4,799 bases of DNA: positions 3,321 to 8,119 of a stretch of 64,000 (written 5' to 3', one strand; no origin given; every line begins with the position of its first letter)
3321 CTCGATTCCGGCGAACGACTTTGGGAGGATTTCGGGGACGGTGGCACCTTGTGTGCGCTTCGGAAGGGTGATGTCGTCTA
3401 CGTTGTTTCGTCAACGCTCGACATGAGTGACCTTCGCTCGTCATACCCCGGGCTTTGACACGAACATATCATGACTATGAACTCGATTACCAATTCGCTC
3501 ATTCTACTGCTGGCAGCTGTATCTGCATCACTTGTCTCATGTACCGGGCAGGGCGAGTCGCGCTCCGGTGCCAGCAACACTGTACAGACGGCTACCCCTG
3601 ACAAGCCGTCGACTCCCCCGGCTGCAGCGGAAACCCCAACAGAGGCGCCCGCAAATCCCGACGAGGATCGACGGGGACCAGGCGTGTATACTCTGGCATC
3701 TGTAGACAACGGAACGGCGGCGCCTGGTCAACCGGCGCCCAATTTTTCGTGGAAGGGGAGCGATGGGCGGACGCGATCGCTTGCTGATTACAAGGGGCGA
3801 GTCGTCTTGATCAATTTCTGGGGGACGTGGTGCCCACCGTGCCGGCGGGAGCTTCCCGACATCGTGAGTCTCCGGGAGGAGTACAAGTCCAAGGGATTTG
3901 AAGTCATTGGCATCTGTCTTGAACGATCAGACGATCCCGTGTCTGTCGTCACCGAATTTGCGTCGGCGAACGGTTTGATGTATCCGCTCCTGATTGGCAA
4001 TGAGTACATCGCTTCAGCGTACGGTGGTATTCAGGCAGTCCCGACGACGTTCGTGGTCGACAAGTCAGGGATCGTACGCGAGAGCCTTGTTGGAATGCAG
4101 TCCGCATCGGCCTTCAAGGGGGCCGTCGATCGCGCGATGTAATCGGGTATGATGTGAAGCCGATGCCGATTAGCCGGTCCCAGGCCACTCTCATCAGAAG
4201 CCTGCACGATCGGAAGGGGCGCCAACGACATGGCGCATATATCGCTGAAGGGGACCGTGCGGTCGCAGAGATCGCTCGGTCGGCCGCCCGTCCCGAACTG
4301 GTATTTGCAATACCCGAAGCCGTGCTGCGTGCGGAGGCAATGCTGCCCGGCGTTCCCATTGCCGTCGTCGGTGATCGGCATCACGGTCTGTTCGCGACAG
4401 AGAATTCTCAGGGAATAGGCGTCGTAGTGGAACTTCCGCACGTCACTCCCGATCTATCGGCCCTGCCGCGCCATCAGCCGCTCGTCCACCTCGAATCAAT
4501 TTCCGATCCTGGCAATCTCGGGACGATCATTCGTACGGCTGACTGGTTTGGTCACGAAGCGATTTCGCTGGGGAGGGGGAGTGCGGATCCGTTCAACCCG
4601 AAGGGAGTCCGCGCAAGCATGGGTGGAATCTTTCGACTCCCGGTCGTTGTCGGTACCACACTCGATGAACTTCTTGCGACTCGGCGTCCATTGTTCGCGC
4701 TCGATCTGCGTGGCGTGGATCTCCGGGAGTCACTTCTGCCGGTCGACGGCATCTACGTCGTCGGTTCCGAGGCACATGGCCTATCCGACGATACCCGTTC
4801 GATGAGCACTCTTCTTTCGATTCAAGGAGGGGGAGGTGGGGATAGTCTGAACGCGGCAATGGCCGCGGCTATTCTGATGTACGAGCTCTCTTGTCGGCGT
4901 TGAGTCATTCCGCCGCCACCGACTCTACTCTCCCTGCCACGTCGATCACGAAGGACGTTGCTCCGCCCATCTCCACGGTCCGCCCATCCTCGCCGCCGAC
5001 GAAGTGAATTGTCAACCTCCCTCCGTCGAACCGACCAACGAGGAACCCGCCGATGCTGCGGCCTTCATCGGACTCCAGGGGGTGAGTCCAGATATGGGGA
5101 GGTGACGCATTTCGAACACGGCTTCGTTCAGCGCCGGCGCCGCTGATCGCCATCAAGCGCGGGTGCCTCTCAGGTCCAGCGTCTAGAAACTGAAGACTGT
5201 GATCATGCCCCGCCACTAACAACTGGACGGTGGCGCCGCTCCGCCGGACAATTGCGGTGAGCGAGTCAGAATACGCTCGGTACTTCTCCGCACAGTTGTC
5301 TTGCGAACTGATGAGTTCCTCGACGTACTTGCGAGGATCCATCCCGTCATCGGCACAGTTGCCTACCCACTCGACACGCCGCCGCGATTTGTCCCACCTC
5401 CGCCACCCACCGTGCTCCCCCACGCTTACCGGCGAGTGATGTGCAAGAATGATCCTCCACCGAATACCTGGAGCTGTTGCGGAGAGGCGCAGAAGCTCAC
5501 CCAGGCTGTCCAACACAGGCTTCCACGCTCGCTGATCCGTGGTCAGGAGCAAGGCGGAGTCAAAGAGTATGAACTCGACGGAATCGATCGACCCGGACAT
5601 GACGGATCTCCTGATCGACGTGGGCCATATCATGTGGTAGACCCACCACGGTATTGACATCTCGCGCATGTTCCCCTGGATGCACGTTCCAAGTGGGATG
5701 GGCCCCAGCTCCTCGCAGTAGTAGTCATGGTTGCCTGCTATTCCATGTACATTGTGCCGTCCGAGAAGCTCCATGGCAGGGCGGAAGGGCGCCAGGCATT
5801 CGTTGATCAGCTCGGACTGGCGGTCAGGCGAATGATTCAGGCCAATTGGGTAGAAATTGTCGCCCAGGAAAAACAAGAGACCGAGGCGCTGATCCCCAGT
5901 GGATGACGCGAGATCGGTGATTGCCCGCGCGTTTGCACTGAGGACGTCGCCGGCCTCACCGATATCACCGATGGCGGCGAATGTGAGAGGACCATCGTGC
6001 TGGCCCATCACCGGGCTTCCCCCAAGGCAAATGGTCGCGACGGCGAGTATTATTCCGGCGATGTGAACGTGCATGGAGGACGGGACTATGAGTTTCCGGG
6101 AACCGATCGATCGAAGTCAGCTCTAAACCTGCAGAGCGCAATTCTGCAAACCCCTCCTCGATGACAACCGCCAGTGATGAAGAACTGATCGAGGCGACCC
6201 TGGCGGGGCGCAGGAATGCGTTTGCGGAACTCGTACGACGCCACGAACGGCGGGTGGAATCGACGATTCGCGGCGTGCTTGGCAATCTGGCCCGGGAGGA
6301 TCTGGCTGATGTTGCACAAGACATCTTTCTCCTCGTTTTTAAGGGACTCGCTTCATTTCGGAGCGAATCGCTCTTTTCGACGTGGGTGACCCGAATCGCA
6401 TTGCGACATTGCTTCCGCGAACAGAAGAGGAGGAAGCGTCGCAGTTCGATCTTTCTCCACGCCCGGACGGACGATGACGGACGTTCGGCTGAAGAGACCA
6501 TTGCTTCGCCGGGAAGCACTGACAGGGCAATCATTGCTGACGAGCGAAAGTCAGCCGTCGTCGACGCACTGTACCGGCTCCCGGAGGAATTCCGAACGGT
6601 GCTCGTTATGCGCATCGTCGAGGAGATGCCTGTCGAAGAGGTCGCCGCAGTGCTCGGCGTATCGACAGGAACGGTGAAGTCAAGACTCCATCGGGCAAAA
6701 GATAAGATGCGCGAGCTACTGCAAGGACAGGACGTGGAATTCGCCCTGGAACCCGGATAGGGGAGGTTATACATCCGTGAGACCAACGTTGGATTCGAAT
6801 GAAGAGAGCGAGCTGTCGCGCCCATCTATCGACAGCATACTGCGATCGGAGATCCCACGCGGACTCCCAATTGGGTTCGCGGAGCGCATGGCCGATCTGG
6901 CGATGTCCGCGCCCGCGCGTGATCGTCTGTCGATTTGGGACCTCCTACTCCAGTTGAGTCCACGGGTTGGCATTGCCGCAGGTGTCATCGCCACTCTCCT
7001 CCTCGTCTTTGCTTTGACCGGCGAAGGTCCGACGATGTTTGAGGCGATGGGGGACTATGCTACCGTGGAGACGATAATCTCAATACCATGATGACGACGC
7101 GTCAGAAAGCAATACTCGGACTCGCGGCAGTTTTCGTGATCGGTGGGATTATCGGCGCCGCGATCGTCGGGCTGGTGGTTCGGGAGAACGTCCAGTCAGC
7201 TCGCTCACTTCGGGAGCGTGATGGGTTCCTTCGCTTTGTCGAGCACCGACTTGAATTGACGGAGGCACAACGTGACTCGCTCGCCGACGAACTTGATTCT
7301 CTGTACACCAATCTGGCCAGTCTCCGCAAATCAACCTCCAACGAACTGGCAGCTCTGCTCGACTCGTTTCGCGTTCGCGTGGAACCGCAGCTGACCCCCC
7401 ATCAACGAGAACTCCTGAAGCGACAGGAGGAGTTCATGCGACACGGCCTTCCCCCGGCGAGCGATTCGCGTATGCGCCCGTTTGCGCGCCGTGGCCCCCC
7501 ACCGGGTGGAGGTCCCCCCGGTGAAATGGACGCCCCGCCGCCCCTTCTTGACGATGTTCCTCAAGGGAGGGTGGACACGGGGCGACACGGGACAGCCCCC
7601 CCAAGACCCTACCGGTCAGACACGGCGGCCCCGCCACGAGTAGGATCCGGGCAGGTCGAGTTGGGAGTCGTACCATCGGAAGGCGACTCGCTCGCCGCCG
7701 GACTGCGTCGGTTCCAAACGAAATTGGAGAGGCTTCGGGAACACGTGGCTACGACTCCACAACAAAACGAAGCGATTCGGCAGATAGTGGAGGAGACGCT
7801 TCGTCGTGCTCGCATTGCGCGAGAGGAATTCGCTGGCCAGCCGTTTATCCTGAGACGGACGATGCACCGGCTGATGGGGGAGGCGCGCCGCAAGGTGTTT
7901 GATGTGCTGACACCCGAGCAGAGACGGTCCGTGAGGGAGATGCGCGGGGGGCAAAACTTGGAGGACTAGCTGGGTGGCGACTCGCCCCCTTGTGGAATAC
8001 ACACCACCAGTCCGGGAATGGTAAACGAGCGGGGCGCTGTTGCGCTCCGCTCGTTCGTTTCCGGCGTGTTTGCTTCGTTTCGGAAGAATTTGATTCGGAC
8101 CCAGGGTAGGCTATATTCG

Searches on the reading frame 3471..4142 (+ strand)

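Call 52: search_protein_families(library=ncbifam, proteins=[window:3471-4142:+], max_evalue=0.00001)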
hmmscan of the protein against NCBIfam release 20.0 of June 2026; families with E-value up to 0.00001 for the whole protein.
window:3471-4142:+ (223 aa): 10 families
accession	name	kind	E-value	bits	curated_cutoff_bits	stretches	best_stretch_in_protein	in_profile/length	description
NF002854.0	PRK03147.1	subfamily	6.7e-31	107.5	170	1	73-216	26-166/176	thiol-disulfide oxidoreductase ResA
NF047696.1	ThlDiSintTplARhiz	equivalog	8.9e-21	74.7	230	1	83-202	71-193/219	thiol:disulfide interchange protein TlpA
NF041202.1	StoA_CxxC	exception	6.4e-17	61.9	210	1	93-214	37-156/163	endospore biogenesis thiol-disulfide oxidoreductase StoA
NF041054.1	WAxxUGC_long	equivalog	3.3e-14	52.9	300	1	72-204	66-197/354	ResA-like WAxxUGC motif-containing protein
TIGR00385.1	dsbE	subfamily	1.1e-12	47.9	123.15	1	86-216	37-164/173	DsbE family thiol:disulfide interchange protein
TIGR01068.1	thioredoxin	equivalog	7.7e-09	35.6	96.8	0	108-141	13-46/101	thioredoxin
NF011941.0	PRK15412.1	equivalog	1.3e-08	34.5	359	1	86-209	42-162/185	thiol:disulfide interchange protein DsbE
NF006960.0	PRK09437.1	equivalog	3.6e-07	30.2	140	1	84-186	5-104/156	thioredoxin-dependent thiol peroxidase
NF010625.0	PRK14018.1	equivalog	2.1e-06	26.6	522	1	98-211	45-161/521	bifunctional peptide-methionine (S)-S-oxide reductase MsrA/peptide-methionine (R)-S-oxide reductase MsrB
NF009668.0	PRK13189.1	equivalog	4.3e-06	26.1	211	1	85-206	12-143/224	peroxiredoxin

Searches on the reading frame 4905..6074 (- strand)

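Call 61: search_protein_families(library=pfam, proteins=[window:4905-6074:-], max_evalue=0.001)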
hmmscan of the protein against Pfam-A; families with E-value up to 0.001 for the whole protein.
window:4905-6074:- (389 aa): 1 family
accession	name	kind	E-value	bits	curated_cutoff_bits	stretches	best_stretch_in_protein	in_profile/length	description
PF00149.33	Metallophos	-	1.2e-05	26.3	21.5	1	31-228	2-172/191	Calcineurin-like phosphoesterase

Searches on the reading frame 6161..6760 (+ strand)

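Call 52: search_protein_families(library=ncbifam, proteins=[window:6161-6760:+], max_evalue=0.00001)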
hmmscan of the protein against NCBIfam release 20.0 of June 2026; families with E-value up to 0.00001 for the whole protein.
window:6161-6760:+ (199 aa): 78 families (the best 25 are shown)
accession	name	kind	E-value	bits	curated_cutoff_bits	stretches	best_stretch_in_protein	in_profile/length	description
NF008888.0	PRK11922.1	equivalog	5.2e-42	144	204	1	2-189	13-198/231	RNA polymerase sigma factor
NF009171.0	PRK12518.1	equivalog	2.9e-37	128.3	208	1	2-193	10-190/191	RNA polymerase sigma factor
NF007225.0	PRK09643.1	equivalog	4.6e-33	114.6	190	1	3-191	11-186/204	RNA polymerase sigma factor SigM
NF009166.1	PRK12513.1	equivalog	9.6e-32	110.2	206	1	3-189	6-188/193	RNA polymerase sigma factor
NF007223.0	PRK09641.1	equivalog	2.8e-28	99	209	1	7-188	6-185/187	RNA polymerase sigma factor SigW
NF004113.0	PRK05602.1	equivalog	3.1e-27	95.6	208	1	2-191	28-205/211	RNA polymerase sigma factor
TIGR02937.1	sigma70-ECF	superfamily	5.1e-27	94.5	42.9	1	20-187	2-165/165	sigma-70 family RNA polymerase sigma factor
TIGR02948.1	SigW_bacill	equivalog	6.2e-26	91.6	243.1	1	7-187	6-184/187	RNA polymerase sigma factor SigW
TIGR02939.1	RpoE_Sigma70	equivalog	8.1e-26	91.2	236.15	1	4-186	5-185/190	RNA polymerase sigma factor RpoE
NF009195.0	PRK12543.1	subfamily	5.1e-24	84.8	197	1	5-190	6-181/192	RNA polymerase sigma factor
NF007229.0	PRK09647.1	equivalog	1.4e-22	80.1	265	1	19-190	44-205/220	RNA polymerase sigma factor SigE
NF006930.0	PRK09415.1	subfamily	5.7e-22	78.4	198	1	49-189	44-177/179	RNA polymerase factor sigma C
TIGR02983.1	SigE-fam_strep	subfamily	1.2e-21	77.3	141.55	1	17-189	4-160/162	SigE family RNA polymerase sigma factor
NF007216.0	PRK09638.1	equivalog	1.9e-21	76.6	194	1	4-189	3-176/180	RNA polymerase sigma factor SigY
TIGR02954.1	Sig70_famx3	hypoth_equivalog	2e-21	76.5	188.5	1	6-188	3-168/170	RNA polymerase sigma-70 factor, TIGR02954 family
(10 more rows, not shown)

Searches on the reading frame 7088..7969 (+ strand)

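Call 52: search_protein_families(library=ncbifam, proteins=[window:7088-7969:+], max_evalue=0.00001)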
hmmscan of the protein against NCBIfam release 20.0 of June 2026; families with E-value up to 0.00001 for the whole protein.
window:7088-7969:+ (293 aa): 0 families

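Call 61: search_protein_families(library=pfam, proteins=[window:7088-7969:+], max_evalue=0.001)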
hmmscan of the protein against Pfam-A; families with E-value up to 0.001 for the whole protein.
window:7088-7969:+ (293 aa): 1 family
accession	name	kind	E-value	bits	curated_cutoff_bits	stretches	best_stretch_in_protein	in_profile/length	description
PF07813.17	LTXXQ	-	3.9e-06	27.9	24.3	0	206-281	23-95/100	LTXXQ motif family protein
